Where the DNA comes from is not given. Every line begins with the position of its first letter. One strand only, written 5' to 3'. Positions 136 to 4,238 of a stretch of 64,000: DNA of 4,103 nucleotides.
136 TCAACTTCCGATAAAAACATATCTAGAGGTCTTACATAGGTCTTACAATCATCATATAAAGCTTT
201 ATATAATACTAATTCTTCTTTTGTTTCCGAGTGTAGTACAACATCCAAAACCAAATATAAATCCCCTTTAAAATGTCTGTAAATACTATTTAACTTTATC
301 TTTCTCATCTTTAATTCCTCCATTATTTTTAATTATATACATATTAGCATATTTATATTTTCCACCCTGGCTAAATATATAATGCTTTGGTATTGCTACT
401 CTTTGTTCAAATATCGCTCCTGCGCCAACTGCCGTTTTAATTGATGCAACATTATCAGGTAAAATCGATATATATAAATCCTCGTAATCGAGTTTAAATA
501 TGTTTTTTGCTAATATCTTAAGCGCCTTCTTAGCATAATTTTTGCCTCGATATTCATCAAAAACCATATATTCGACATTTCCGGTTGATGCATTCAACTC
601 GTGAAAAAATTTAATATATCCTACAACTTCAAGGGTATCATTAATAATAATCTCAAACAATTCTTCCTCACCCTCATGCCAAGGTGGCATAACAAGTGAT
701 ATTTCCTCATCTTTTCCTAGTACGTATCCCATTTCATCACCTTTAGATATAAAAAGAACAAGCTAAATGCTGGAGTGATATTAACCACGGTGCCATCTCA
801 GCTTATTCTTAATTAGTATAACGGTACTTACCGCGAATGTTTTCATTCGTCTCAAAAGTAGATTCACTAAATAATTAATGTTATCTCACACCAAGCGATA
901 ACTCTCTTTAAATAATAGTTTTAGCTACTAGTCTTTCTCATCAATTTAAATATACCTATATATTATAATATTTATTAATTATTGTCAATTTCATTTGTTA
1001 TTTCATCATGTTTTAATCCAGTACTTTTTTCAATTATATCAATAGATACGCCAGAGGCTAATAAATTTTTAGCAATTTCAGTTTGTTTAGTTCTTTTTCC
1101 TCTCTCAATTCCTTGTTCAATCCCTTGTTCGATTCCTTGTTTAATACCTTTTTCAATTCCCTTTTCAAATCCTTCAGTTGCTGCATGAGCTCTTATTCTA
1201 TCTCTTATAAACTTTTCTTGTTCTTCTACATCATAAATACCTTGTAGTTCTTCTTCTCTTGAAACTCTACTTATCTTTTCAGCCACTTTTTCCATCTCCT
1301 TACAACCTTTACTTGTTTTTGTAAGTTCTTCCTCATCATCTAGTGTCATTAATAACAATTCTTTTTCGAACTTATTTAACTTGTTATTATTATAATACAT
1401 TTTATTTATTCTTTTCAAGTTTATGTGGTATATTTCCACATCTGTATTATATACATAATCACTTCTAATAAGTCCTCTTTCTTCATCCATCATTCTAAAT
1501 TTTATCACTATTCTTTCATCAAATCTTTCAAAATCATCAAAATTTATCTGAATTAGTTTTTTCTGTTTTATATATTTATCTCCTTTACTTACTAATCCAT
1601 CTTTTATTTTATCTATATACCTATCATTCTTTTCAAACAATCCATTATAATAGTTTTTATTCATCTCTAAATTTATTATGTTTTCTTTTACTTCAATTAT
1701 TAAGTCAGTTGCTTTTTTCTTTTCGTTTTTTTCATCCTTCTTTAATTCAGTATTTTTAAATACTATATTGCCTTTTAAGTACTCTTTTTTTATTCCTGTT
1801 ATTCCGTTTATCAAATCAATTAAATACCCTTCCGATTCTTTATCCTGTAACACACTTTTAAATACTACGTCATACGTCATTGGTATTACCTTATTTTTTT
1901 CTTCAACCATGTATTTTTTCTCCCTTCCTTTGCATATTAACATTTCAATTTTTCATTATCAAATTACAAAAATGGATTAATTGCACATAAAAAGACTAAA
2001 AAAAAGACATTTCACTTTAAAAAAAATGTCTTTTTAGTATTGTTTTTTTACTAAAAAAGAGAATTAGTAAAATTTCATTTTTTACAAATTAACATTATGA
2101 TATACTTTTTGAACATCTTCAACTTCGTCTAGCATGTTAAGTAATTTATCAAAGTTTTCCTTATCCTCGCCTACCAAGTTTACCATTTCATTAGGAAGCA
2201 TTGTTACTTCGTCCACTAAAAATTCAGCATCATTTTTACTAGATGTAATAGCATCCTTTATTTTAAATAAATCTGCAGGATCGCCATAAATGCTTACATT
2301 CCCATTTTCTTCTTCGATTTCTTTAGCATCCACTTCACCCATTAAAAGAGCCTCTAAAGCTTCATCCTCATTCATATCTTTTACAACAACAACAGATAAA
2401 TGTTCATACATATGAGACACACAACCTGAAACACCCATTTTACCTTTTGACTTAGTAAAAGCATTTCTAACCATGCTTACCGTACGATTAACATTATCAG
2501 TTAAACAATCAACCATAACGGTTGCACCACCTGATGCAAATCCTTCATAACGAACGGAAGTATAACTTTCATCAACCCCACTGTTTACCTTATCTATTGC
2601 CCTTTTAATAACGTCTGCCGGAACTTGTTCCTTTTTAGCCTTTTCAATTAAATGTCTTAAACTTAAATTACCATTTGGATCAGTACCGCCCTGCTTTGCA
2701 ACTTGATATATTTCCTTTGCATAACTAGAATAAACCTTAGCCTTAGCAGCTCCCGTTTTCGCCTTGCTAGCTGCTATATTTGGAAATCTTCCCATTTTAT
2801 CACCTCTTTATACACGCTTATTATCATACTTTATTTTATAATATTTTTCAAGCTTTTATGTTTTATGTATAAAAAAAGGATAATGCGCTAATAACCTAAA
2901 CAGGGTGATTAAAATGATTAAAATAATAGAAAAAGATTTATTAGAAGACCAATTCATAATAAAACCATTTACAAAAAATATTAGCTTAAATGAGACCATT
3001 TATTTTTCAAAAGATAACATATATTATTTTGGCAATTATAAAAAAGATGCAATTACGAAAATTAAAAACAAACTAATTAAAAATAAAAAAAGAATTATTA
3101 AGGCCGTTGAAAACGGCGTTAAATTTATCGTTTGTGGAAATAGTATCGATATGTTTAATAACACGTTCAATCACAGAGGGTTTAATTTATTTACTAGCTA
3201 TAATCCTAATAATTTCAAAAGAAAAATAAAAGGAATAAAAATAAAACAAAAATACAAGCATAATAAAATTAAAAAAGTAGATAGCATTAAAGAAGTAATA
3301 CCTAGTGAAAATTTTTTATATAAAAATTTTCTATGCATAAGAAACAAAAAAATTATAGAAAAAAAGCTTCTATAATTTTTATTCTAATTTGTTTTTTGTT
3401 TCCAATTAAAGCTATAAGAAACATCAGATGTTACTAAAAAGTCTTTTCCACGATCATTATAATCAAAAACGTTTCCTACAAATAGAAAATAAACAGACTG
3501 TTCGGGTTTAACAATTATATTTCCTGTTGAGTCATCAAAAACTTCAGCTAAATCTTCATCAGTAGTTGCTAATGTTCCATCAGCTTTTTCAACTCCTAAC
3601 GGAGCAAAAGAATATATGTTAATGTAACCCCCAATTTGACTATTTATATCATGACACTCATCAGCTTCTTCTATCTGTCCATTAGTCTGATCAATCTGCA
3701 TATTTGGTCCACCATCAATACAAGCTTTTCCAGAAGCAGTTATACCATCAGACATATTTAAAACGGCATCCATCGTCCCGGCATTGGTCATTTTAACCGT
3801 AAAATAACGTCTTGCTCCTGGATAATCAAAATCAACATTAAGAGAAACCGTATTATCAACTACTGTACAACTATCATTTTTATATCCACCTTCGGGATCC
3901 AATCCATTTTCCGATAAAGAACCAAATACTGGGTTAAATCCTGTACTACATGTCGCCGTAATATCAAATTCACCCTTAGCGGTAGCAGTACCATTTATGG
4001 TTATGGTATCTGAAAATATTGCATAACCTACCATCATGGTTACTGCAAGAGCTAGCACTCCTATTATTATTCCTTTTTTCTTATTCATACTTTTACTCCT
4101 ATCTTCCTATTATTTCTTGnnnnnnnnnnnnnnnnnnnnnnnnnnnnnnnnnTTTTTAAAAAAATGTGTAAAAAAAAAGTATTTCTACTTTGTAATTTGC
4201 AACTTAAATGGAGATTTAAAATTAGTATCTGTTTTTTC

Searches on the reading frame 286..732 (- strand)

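Call 42: search_protein_families(library=pfam, proteins=[window:286-732:-], max_evalue=0.01)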
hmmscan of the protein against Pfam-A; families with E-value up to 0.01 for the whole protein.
window:286-732:- (148 aa): 2 families
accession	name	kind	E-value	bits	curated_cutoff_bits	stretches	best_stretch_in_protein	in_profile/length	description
PF13302.13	Acetyltransf_3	-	3.3e-09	38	25.4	1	24-105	52-136/138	Acetyltransferase (GNAT) domain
PF00583.31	Acetyltransf_1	-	2.5e-05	25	20.7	1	22-99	31-109/116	Acetyltransferase (GNAT) family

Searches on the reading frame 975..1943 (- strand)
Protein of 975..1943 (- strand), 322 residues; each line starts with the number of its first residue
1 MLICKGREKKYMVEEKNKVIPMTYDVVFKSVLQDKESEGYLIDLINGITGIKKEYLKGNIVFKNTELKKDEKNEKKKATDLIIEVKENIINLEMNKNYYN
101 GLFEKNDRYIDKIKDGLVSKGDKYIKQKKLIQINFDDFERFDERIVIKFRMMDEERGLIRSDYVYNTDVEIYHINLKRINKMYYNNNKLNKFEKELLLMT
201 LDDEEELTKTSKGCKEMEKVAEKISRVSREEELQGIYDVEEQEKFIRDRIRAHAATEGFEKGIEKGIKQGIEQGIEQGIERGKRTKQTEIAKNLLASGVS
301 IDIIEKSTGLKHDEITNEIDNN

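Call 42: search_protein_families(library=pfam, proteins=[window:975-1943:-], max_evalue=0.01)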
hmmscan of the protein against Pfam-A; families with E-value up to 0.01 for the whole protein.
window:975-1943:- (322 aa): 1 family
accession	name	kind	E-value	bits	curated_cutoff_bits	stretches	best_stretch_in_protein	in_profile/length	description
PF12784.13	PDDEXK_2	-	7.7e-15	55.7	27.4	1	24-250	3-223/229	PD-(D/E)XK nuclease family transposase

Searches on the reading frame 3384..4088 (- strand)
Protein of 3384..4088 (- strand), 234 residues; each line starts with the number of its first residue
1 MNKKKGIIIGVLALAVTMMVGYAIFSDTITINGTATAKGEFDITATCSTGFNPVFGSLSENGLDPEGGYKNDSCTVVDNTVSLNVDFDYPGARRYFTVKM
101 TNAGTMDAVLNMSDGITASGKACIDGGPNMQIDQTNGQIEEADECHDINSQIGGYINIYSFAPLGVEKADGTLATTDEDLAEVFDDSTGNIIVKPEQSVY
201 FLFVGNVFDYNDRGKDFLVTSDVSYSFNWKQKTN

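Call 10: find_encoding_contigs(protein=window:3384-4088:-, flank=3000, max_places=10)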
Protein window:3384-4088:- (234 aa): no gene with exactly this product is on record in the collection.

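Call 30: find_homologous_proteins(query=window:3384-4088:-)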
Query window:3384-4088:- (234 aa): 78 proteins with E <= 0.001 among 468 candidates.
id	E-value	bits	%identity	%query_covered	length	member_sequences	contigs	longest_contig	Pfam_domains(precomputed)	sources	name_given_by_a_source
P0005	1.3e-100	354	66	100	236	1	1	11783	-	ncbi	-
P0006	7.2e-60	221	49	100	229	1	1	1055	-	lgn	-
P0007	6.3e-55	204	52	94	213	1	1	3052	-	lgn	-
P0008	9.5e-51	191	44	99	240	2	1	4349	-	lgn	-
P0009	9.0e-48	181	44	99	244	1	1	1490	-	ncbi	-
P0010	5.5e-45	172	46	87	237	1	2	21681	-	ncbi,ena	-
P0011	1.5e-44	170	42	100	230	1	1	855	-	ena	-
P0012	2.9e-42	163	45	87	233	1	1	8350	-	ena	-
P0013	9.1e-42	161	45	87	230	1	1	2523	-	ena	-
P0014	9.4e-41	158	40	100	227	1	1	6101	-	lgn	-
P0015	3.1e-40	156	39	99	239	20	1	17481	-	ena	-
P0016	5.0e-40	156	40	99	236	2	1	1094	-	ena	-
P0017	2.2e-39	154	41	100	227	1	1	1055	-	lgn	-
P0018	5.7e-39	152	43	88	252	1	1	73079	-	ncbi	-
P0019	1.2e-38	151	40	99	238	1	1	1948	-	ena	-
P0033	3.0e-29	120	36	92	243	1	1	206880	-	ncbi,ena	-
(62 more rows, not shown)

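Call 38: search_protein_families(library=phrogs, proteins=[window:3384-4088:-], max_evalue=1)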
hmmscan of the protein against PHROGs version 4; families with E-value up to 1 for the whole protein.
window:3384-4088:- (234 aa): 1 family
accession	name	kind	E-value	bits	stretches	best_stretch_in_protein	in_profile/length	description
phrog_34238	-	unknown function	0.12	13.3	0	25-57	82-116/128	-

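Call 39: search_protein_families(library=padloc, proteins=[window:3384-4088:-], max_evalue=1)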
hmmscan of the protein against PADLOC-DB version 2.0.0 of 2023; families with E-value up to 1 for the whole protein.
window:3384-4088:- (234 aa): 0 families

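Call 40: search_protein_families(library=ncbifam, proteins=[window:3384-4088:-], max_evalue=1)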
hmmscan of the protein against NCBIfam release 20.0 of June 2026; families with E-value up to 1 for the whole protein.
window:3384-4088:- (234 aa): 0 families

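Call 42: search_protein_families(library=pfam, proteins=[window:3384-4088:-], max_evalue=0.01)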
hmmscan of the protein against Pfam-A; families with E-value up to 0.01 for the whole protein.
window:3384-4088:- (234 aa): 0 families

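Call 43: find_encoding_contigs(protein=P0033, flank=10000, max_places=4)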
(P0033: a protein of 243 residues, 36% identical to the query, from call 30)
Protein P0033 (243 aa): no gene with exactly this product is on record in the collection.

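Call 44: find_encoding_contigs(protein=P0005, flank=4000, max_places=6)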
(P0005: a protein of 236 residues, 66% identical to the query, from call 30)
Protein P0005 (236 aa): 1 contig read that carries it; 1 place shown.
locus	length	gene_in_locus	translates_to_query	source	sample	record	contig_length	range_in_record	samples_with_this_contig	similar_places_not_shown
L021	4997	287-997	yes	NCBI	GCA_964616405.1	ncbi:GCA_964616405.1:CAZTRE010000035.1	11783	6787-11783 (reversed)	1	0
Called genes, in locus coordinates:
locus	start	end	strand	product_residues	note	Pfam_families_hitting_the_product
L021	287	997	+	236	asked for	-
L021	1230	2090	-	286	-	PF00198:2-oxoacid_dh (weak)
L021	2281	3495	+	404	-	PF00890:FAD_binding_2 (weak), PF01262:AlaDh_PNT_C (faint), PF01266:DAO (weak), PF03486:HI0933_like, PF07992:Pyr_redox_2 (weak), PF12831:FAD_oxidored, PF13738:Pyr_redox_3 (weak), PF22780:HI0933_like_1st, +1 more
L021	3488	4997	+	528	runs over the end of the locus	PF28550:DUF8436, PF01266:DAO (faint), PF03486:HI0933_like, PF07992:Pyr_redox_2 (faint), PF13738:Pyr_redox_3 (faint), PF13450:NAD_binding_8 (faint), PF21688:FAD-depend_C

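Call 61: find_encoding_contigs(protein=P0010, flank=10000, max_places=3)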
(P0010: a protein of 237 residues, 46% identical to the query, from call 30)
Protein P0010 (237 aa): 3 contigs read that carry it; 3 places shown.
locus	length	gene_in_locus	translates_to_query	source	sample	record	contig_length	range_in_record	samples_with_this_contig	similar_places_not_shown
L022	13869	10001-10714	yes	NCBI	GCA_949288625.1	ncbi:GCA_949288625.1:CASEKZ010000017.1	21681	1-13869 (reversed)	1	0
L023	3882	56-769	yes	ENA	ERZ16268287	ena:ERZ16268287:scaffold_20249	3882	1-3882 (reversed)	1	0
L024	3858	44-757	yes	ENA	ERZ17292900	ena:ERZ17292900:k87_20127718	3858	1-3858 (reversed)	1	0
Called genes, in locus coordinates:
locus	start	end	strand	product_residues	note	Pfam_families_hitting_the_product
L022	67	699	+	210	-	PF02390:Methyltransf_4, PF13847:Methyltransf_31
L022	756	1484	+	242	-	-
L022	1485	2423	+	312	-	-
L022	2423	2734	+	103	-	-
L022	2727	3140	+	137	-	-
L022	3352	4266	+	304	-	PF14659:Phage_int_SAM_3, PF00589:Phage_integrase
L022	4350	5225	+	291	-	PF09479:Flg_new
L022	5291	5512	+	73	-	-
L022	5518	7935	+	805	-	PF13306:LRR_5 (weak)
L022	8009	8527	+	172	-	PF10628:CotE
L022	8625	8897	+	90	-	PF00886:Ribosomal_S16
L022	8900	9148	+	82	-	PF13083:KH_KhpA-B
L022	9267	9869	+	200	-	-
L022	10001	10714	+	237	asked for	-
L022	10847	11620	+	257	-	PF01148:CTP_transf_1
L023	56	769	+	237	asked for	-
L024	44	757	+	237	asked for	-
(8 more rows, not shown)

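Call 79: predict_structure(alignment_id=A4)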
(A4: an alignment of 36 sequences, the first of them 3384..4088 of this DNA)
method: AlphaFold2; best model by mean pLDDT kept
length: 234 residues; sequences in the alignment: 36
mean_pLDDT: 86.8   pTM: 0.78
mean pLDDT of the five models: 86.8, 85.8, 84.1, 84.1, 82.8
residues with pLDDT >= 90: 138; 70-90: 60; 50-70: 29; < 50: 7
segments of 3 or more residues with pLDDT < 50: 27-33
pLDDT, mean of each block of 10 residues (from residue 1): 74 87 59 62 97 96 95 97 93 96 97 95 78 77 86 73 96 94 93 98 88 71 96 81
secondary structure, 60 per line:
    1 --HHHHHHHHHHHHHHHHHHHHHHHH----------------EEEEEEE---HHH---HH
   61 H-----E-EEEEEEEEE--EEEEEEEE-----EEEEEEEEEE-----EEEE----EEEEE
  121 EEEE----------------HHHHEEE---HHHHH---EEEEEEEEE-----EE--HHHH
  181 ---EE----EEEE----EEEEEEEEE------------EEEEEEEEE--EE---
elements in order: H3-26 E43-49 E69-77 E80-87 E93-102 E108-111 E116-124 H141-144 E145-147 H151-155 E159-167 H177-180 E190-193 E198-206 E219-227

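Call 81: fold_search(model_id=the predicted structure, library=pdb)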
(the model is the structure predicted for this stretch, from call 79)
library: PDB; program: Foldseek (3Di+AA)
matches with E <= 10: 987; with E <= 0.001: 0
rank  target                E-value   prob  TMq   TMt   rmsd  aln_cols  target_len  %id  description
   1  4liy_A                3.4e-03  0.14  0.14  0.16  19.6       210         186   11  Structure of the adenovirus 3 knob domain K217E and F224S mutant (released 2014-05-28)
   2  1ens_B                1.1e-02  0.14  0.15  0.16  20.6       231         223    8  CRYSTALS OF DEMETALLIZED CONCANAVALIN A SOAKED WITH COBALT HAVING A COBALT ION BOUND IN THE S1 SITE (released 1996-08-17)
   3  8r8q_B                1.1e-02  0.30  0.21  0.16  15.8       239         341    8  Lysosomal peptide transporter (released 2024-05-01)
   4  4pcr_D                1.5e-02  0.10  0.14  0.14  21.0       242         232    7  Crystal structure of Canavalia brasiliensis seed lectin (ConBr) complexed with Gamma-Aminobutyric Acid (GABA) (released 2015-04-22)
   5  3cna                  1.7e-02  0.12  0.15  0.15  19.7       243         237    8  STRUCTURE OF CONCANAVALIN A AT 2.4 ANGSTROMS RESOLUTION (released 1976-10-11)
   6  5fqe_A                1.8e-02  0.90  0.30  0.14   9.9       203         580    6  The details of glycolipid glycan hydrolysis by the structural analysis of a family 123 glycoside hydrolase from Clostr (released 2016-03-30)
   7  4k1y_A                2.1e-02  0.10  0.14  0.14  21.1       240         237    9  Crystal structure of Canavalia boliviana lectin in complex with Man1-3Man-OMe (released 2014-04-09)
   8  2cyf_C                2.2e-02  0.10  0.14  0.14  20.9       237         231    8  The Crystal Structure of Canavalia Maritima Lectin (ConM) in Complex with Trehalose and Maltose (released 2006-06-13)
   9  1ens_A                2.2e-02  0.07  0.11  0.11  21.6       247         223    6  CRYSTALS OF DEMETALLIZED CONCANAVALIN A SOAKED WITH COBALT HAVING A COBALT ION BOUND IN THE S1 SITE (released 1996-08-17)
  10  5fqg_A                2.3e-02  0.90  0.29  0.14   7.8       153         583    8  The details of glycolipid glycan hydrolysis by the structural analysis of a family 123 glycoside hydrolase from Clostr (released 2016-03-30)
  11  2p37_A                2.3e-02  0.12  0.16  0.16  19.8       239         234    8  Crystal structure of a lectin from Canavalia maritima seeds (CML) in complex with man1-3man-OMe (released 2007-11-06)
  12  1nsz_A                2.4e-02  0.07  0.12  0.10  18.8       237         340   12  Crystal structure of galactose mutarotase from Lactococcus lactis mutant H170N complexed with glucose (released 2003-02-11)
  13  7uod_A                2.4e-02  0.06  0.11  0.11  21.6       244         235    9  Crystal structure of a lectin from Canavalia maritima seed (ConM) complexed with 2,4-dichloro-phenoxyacetic acid (released 2023-04-19)
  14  8p4l_A                2.6e-02  0.41  0.19  0.10  17.5       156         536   11  Beta-N-acetylgalactosaminidase from Niabella aurantiaca (released 2024-01-17)
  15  4pcr_A                2.6e-02  0.11  0.16  0.16  20.5       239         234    9  Crystal structure of Canavalia brasiliensis seed lectin (ConBr) complexed with Gamma-Aminobutyric Acid (GABA) (released 2015-04-22)
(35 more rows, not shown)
